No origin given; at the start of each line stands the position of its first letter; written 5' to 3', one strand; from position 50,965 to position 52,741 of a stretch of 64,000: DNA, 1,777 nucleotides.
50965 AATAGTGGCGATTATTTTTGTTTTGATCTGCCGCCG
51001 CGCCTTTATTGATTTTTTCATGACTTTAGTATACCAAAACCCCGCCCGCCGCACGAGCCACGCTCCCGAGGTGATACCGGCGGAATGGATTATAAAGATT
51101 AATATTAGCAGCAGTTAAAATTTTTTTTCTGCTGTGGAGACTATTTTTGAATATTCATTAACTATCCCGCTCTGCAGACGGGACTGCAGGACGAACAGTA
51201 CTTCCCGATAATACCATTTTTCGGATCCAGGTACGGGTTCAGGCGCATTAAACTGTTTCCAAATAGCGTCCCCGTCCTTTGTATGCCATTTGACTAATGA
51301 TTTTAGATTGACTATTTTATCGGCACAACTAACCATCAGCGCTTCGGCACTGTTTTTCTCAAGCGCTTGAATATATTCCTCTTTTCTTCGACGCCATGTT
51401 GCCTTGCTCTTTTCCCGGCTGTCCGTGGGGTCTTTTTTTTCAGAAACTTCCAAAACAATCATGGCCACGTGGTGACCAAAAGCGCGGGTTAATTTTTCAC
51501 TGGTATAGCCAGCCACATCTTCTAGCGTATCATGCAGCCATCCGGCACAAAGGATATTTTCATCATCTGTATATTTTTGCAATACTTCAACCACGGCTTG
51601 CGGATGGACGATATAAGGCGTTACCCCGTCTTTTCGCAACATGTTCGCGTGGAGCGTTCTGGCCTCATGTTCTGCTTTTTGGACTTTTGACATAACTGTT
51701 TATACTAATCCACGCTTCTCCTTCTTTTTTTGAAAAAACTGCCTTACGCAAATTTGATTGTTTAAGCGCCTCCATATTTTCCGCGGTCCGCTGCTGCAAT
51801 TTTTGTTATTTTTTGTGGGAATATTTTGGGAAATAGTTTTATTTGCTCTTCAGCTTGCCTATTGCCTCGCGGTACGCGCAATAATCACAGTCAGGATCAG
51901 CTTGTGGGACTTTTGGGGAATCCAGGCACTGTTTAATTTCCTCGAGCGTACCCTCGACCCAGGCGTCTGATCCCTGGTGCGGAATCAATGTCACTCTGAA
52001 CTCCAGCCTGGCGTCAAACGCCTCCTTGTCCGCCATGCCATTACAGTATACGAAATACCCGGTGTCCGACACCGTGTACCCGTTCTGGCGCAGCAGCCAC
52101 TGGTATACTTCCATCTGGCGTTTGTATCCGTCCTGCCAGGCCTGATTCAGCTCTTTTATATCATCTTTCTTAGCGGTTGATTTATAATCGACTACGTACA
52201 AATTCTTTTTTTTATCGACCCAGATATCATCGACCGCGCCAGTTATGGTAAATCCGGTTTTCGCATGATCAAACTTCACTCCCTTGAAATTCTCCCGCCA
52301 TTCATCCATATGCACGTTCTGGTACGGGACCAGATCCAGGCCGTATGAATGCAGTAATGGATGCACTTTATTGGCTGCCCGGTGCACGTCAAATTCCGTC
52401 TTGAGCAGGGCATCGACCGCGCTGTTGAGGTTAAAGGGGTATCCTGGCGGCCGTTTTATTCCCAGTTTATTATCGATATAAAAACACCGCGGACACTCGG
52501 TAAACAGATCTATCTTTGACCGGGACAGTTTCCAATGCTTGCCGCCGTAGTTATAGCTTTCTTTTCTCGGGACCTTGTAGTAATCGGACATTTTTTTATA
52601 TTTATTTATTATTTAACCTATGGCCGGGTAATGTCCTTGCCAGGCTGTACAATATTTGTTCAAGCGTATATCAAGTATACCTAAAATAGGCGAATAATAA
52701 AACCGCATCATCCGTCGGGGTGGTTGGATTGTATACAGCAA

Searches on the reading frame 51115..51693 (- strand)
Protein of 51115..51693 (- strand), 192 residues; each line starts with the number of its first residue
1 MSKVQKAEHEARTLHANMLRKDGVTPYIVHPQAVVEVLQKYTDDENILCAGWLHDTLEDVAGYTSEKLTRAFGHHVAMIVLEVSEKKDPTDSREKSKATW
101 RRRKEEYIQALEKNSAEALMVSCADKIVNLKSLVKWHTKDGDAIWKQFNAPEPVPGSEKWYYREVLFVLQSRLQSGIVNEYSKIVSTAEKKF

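Call 3: search_protein_families(library=pfam, proteins=[window:51115-51693:-], max_evalue=0.01)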
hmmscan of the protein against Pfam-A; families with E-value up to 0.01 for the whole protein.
window:51115-51693:- (192 aa): 2 families
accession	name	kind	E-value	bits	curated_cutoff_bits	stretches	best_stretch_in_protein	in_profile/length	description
PF13328.12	HD_4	-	1.1e-15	58.2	27.2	1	11-135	5-129/156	HD domain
PF01966.28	HD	-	1.9e-05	25.4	22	1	28-128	2-114/116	HD domain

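Call 4: search_protein_families(library=ncbifam, proteins=[window:51115-51693:-], max_evalue=0.01)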
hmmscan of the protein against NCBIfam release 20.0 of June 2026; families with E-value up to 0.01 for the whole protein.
window:51115-51693:- (192 aa): 2 families
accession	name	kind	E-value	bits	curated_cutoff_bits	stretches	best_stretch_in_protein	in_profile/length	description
TIGR00691.1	spoT_relA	subfamily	6.2e-18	64.5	499.2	1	11-134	5-123/687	RelA/SpoT family protein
NF008303.0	PRK11092.1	equivalog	7.9e-12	44.2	947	1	3-133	22-147/702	bifunctional GTP diphosphokinase/guanosine-3',5'-bis pyrophosphate 3'-pyrophosphohydrolase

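Call 28: find_related_loci(query=window:51115-51693:-, collection=viral_contigs, flank=5000)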
Query window:51115-51693:- (192 aa) in viral_contigs; peptide patterns used: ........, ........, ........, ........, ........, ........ (x = any residue, [..] = any of these).
16 stretches matched a pattern, but none encodes a relative of the query by tblastn (E <= 1e-3).

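Call 37: find_homologous_proteins(query=window:51115-51693:-)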
Query window:51115-51693:- (192 aa): 29 proteins with E <= 0.001 among 72 candidates.
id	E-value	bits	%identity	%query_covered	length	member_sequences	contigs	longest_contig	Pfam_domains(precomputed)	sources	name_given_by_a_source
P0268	9.2e-124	428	100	100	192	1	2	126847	PF13328.13,PF01966.29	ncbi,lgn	-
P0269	4.7e-65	237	56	100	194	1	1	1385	PF13328.13,PF01966.29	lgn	-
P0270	6.8e-60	220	54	98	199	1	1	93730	PF13328.13,PF01966.29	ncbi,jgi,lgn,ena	ncbi:MAG: HD domain-containing protein [Patescibacteria group bacterium]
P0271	2.1e-52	195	50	99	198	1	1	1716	PF13328.13,PF01966.29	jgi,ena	-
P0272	3.4e-50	188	50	97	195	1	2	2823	PF13328.13,PF01966.29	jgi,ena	-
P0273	4.5e-50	188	53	91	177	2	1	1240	PF13328.13,PF01966.29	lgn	-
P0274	2.0e-49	186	50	99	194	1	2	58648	PF13328.13,PF01966.29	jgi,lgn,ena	jgi:(p)ppGpp synthase/HD superfamily hydrolase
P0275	9.8e-49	183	49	99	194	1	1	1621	PF13328.13,PF01966.29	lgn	-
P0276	4.7e-48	181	52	98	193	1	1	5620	PF13328.13,PF01966.29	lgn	-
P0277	3.7e-47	178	49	99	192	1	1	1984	PF13328.13,PF01966.29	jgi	jgi:(p)ppGpp synthase/HD superfamily hydrolase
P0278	3.1e-44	169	47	94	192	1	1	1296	PF13328.13,PF01966.29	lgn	-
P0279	2.8e-42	162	49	95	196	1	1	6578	PF13328.13,PF01966.29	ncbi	-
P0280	6.7e-42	161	48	95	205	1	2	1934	PF13328.13,PF01966.29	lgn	-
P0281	1.3e-39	154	47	94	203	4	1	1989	PF13328.13,PF01966.29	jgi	jgi:(p)ppGpp synthase/HD superfamily hydrolase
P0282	3.1e-39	153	47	93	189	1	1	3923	PF13328.13,PF01966.29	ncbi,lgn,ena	-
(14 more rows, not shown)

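Call 38: find_encoding_contigs(protein=P0270, flank=6000, max_places=2)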
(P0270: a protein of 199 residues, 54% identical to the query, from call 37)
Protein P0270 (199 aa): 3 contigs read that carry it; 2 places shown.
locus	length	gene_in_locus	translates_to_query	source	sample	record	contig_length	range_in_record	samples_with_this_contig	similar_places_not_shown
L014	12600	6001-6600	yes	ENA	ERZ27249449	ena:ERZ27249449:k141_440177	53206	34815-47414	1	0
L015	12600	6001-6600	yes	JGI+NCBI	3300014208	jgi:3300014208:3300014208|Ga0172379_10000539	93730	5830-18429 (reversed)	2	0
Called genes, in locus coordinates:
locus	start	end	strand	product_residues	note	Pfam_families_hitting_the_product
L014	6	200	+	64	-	PF09962:DUF2196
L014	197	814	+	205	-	PF03575:Peptidase_S51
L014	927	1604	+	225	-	-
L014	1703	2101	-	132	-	-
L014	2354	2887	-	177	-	-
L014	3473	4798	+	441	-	PF05970:PIF1, PF13245:AAA_19, PF13401:AAA_22 (weak), PF13604:AAA_30, PF01443:Viral_helicase1 (faint), PF21530:Pif1_2B_dom (weak)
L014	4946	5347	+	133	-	-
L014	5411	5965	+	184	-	-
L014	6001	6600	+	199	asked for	PF13328:HD_4, PF01966:HD (weak)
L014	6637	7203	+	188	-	-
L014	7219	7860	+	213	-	PF03575:Peptidase_S51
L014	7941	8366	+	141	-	PF00293:NUDIX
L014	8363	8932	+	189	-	PF01863:YgjP-like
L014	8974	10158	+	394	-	-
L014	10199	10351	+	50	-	PF01863:YgjP-like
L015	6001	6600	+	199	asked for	PF13328:HD_4, PF01966:HD (weak)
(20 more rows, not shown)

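Call 39: find_encoding_contigs(protein=P0274, flank=6000, max_places=2)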
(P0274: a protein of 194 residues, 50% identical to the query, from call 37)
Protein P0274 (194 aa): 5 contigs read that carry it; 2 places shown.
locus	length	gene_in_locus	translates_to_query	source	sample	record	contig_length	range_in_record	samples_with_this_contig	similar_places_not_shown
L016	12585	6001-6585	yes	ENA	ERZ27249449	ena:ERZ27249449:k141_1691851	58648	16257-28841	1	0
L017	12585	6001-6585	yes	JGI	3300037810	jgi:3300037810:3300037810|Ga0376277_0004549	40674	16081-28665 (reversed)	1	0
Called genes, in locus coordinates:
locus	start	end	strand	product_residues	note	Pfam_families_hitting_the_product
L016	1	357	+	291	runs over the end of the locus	PF02899:Phage_int_SAM_1, PF13495:Phage_int_SAM_4 (weak), PF00589:Phage_integrase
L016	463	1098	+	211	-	-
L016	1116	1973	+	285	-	-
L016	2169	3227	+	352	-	PF00565:SNase, PF05901:Excalibur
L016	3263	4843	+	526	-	PF00005:ABC_tran (faint), PF02463:SMC_N, PF13175:AAA_15, PF13476:AAA_23 (weak), PF13514:AAA_27 (weak), PF13304:AAA_21, PF13175:AAA_15 (weak)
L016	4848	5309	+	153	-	-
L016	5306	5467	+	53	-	-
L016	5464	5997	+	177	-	-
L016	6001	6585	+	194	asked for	PF13328:HD_4, PF01966:HD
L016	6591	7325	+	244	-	-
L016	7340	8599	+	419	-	PF04326:SLFN_AlbA_2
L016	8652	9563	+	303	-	PF02899:Phage_int_SAM_1 (weak), PF00589:Phage_integrase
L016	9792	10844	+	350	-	PF02661:Fic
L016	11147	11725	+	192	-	PF06821:Ser_hydrolase (weak), PF00561:Abhydrolase_1 (faint)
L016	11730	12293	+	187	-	PF00293:NUDIX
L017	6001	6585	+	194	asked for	PF13328:HD_4, PF01966:HD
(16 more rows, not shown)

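Call 52: search_solved_structures(query=window:51115-51693:-, max_evalue=0.01, show_alignments=2)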
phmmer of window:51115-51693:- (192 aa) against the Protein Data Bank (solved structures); distinct sequences matched with E-value up to 0.01: 22.
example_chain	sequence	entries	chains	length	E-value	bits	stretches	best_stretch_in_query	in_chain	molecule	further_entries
7qoc_A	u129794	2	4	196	3.2e-22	82.3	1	3-178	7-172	Guanosine polyphosphate pyrophosphohydrolases/synthetases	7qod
7qoe_A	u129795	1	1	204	4.5e-22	81.8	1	10-170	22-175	HDc domain-containing protein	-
4yf1_A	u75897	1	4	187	5.2e-12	49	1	6-167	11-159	Lmo0812 protein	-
6s2t_A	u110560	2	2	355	1.1e-11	48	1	2-134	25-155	(P)ppGpp synthetase I, SpoT/RelA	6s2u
7ohg_A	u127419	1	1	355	1.1e-11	48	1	2-134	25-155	Guanosine-3',5'-bis(Diphosphate) 3'-pyrophosphohydrolase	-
6s2v_A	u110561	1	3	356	1.1e-11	48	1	2-134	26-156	(P)ppGpp synthetase I, SpoT/RelA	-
5xnx_A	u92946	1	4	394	1.4e-11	47.6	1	2-132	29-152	Bifunctional (p)ppGpp synthase/hydrolase RelA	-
7oiw_A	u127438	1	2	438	7.7e-11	45.2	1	4-134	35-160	GTP pyrophosphokinase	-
8fr8_I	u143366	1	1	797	1.1e-10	44.7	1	4-131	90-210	GTP pyrophosphokinase RelA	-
8acu_A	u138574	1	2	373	3e-09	40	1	4-133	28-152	GTP pyrophosphokinase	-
6yxa_A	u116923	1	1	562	5.2e-09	39.2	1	4-133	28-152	GTP pyrophosphokinase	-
7qps_A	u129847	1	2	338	2.3e-08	37.1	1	13-132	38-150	ACT domain protein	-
7qpr_A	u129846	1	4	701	5e-08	36.1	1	13-132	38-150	ACT domain protein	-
3nqw_A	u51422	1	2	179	7.2e-08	35.5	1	12-133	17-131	CG11900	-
3nr1_A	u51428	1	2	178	1.1e-07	35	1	7-135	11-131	HD domain-containing protein 3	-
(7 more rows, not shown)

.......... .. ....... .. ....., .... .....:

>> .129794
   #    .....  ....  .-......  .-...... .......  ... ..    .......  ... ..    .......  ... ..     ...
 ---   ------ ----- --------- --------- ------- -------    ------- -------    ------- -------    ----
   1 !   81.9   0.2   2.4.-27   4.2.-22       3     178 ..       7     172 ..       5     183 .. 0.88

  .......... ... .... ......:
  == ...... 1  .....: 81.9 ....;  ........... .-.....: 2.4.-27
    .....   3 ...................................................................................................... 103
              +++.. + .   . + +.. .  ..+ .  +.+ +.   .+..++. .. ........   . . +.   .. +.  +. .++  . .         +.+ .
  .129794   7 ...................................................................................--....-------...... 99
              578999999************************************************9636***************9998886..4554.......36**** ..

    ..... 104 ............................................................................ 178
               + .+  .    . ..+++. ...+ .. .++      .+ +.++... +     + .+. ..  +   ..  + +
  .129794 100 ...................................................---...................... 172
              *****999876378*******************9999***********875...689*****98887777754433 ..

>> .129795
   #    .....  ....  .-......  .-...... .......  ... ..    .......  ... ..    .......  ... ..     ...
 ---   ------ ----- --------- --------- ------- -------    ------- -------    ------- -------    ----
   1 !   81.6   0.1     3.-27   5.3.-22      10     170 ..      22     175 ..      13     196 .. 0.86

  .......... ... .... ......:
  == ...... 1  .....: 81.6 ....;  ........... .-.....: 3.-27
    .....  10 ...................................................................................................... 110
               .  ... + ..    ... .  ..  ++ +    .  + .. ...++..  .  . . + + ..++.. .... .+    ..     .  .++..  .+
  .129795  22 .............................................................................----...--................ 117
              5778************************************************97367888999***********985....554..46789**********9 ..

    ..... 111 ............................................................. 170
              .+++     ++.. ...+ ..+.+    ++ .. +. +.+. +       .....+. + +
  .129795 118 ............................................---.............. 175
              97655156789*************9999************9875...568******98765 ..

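Call 54: search_protein_families(library=padloc, proteins=[window:51115-51693:-], max_evalue=0.001)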
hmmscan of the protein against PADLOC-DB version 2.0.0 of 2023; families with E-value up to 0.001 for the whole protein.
window:51115-51693:- (192 aa): 0 families

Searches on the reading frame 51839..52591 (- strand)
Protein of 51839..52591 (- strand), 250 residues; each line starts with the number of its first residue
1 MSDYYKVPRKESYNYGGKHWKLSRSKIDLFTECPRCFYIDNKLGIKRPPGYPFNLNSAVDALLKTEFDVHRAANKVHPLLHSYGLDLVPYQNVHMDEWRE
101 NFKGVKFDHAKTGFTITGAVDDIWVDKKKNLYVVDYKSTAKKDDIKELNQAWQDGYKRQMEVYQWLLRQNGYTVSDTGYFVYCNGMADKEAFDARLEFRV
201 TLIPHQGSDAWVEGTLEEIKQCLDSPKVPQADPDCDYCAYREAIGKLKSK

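Call 3: search_protein_families(library=pfam, proteins=[window:51839-52591:-], max_evalue=0.01)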
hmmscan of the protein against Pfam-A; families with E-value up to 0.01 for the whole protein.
window:51839-52591:- (250 aa): 3 families
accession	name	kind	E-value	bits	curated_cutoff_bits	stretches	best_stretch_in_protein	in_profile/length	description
PF12705.13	PDDEXK_1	-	1.7e-17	64.6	22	1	99-242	104-244/247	PD-(D/E)XK nuclease superfamily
PF01930.23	Cas_Cas4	-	2.4e-06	28.2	22.7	1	110-242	45-156/160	Domain of unknown function DUF83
PF12684.13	DUF3799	-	0.0038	17.5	26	1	129-239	119-231/233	PDDEXK-like domain of unknown function (DUF3799)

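Call 4: search_protein_families(library=ncbifam, proteins=[window:51839-52591:-], max_evalue=0.01)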
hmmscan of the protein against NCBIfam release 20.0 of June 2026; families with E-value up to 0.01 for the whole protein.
window:51839-52591:- (250 aa): 2 families
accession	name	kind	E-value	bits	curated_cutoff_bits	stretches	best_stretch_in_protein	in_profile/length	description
TIGR00372.1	cas4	equivalog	1.1e-09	38.4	65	1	115-242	67-176/180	CRISPR-associated protein Cas4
TIGR02784.1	addA_alphas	equivalog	0.00014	20.3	860.75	1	109-169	1060-1116/1138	double-strand break repair helicase AddA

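Call 27: find_related_loci(query=window:51839-52591:-, collection=viral_contigs, flank=5000)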
Query window:51839-52591:- (250 aa) in viral_contigs; peptide patterns used: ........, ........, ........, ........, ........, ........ (x = any residue, [..] = any of these).
1 stretches matched a pattern, but none encodes a relative of the query by tblastn (E <= 1e-3).

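Call 40: find_homologous_proteins(query=window:51839-52591:-)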
Query window:51839-52591:- (250 aa): 8000 proteins with E <= 0.001 among 8000 candidates; the best 120 are listed.
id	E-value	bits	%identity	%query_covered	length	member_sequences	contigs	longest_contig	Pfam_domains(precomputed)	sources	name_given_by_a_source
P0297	5.2e-174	595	100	100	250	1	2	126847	PF01930.24,PF12705.14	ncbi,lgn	-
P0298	8.1e-142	489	84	98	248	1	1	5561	PF12705.14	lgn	-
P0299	1.6e-141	488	83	99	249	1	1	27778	PF12705.14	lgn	-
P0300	6.6e-128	444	75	98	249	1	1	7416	PF12705.14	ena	-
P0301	4.0e-125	435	72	99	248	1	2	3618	PF12705.14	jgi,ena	-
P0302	4.1e-125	434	72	99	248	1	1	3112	PF12705.14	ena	-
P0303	4.6e-125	434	72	99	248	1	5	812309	PF12705.14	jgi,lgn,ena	jgi:CRISPR/Cas system-associated exonuclease Cas4 (RecB family)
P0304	7.0e-125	434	72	99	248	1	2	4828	PF12705.14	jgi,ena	-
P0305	7.2e-125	434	72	99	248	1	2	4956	PF12705.14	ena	-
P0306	8.1e-125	434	72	99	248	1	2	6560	PF12705.14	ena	-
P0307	1.3e-124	433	72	99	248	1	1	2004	PF12705.14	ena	-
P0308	1.8e-124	432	72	99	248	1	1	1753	PF12705.14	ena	-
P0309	4.8e-124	431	72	99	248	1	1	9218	PF12705.14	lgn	-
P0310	5.8e-124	431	71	99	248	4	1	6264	PF12705.14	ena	-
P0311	6.8e-124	430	71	99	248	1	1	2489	PF12705.14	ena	-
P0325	1.3e-116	407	68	99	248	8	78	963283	PF12705.14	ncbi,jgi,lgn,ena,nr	ncbi:hypothetical protein HOE31_01815 [bacterium]|jgi:hypothetical protein|nr:hypothetical protein [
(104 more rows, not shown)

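Call 41: find_encoding_contigs(protein=P0299, flank=6000, max_places=2)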
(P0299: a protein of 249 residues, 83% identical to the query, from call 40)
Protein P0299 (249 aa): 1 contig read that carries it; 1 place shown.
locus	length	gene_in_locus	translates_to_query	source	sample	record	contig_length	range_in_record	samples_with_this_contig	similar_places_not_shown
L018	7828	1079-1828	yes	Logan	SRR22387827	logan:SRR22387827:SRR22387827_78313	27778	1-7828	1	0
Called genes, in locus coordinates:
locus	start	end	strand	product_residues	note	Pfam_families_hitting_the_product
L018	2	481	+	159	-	?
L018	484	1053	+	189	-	PF01863:YgjP-like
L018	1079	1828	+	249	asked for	PF12705:PDDEXK_1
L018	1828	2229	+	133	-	-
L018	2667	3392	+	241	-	PF00376:MerR, PF12728:HTH_17, PF13411:MerR_1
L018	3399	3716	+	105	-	-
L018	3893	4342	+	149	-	PF00293:NUDIX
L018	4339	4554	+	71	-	-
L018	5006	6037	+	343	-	PF13581:HATPase_c_2, PF02518:HATPase_c (weak), PF14213:DUF4325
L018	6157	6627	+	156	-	-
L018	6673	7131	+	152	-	-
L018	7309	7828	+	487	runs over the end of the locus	PF00005:ABC_tran, PF02463:SMC_N (faint), PF03193:RsgA_GTPase (faint), PF13191:AAA_16 (faint), PF13555:AAA_29 (faint), PF00005:ABC_tran, PF13304:AAA_21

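Call 42: find_encoding_contigs(protein=P0325, flank=4000, max_places=5)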
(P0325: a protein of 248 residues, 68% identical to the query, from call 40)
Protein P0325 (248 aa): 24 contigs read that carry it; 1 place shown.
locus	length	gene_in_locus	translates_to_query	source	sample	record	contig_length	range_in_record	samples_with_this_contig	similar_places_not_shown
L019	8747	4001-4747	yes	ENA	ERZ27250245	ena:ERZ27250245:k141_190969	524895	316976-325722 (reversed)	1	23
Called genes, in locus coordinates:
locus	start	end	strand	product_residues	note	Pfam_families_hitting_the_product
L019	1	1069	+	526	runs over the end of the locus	PF01555:N6_N4_Mtase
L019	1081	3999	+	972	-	PF04851:ResIII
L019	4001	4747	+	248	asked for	PF12705:PDDEXK_1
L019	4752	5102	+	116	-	-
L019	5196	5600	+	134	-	-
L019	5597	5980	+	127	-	-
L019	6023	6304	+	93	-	-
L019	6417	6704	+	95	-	-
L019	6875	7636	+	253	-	PF01381:HTH_3, PF12844:HTH_19, PF13560:HTH_31, PF13274:SocA_Panacea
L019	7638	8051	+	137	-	-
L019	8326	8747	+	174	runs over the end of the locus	-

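Call 53: search_solved_structures(query=window:51839-52591:-, max_evalue=1, show_alignments=2)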
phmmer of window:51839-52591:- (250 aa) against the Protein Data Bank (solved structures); distinct sequences matched with E-value up to 1: 0.

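Call 54: search_protein_families(library=padloc, proteins=[window:51839-52591:-], max_evalue=0.001)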
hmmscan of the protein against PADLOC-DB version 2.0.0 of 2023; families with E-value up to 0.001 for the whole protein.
window:51839-52591:- (250 aa): 9 families
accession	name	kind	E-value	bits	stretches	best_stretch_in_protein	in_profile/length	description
PDLC01447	Cas4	-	1.1e-11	43.5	1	21-242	4-155/161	"CAS-I,CAS-II,CAS-III,CAS-IV,CAS-V,CAS-VI; acquisition_associated"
PDLC01250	Cas4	-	7.7e-11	40.5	1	96-242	50-165/168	"CAS-I,CAS-II,CAS-III,CAS-IV,CAS-V,CAS-VI; acquisition_associated"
PDLC00943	Cas4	-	2.8e-10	38.4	1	115-242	67-176/180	CRISPR-associated protein Cas4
PDLC00944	Cas4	-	2e-09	35.9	1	116-243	66-175/177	Cas4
PDLC01611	Cas4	-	2.8e-07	29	1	106-242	49-154/158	"CAS-I,CAS-II,CAS-III,CAS-IV,CAS-V,CAS-VI; acquisition_associated"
PDLC01747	Cas1g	-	1.5e-05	21.8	1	100-240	49-172/523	-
PDLC02087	Cas4b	-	3.2e-05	22.1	1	113-242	71-186/189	-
PDLC01771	Cas4b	-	0.00021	19.5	1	144-242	70-156/162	-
PDLC02085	Cas4a2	-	0.00023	19.5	0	135-242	66-159/166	-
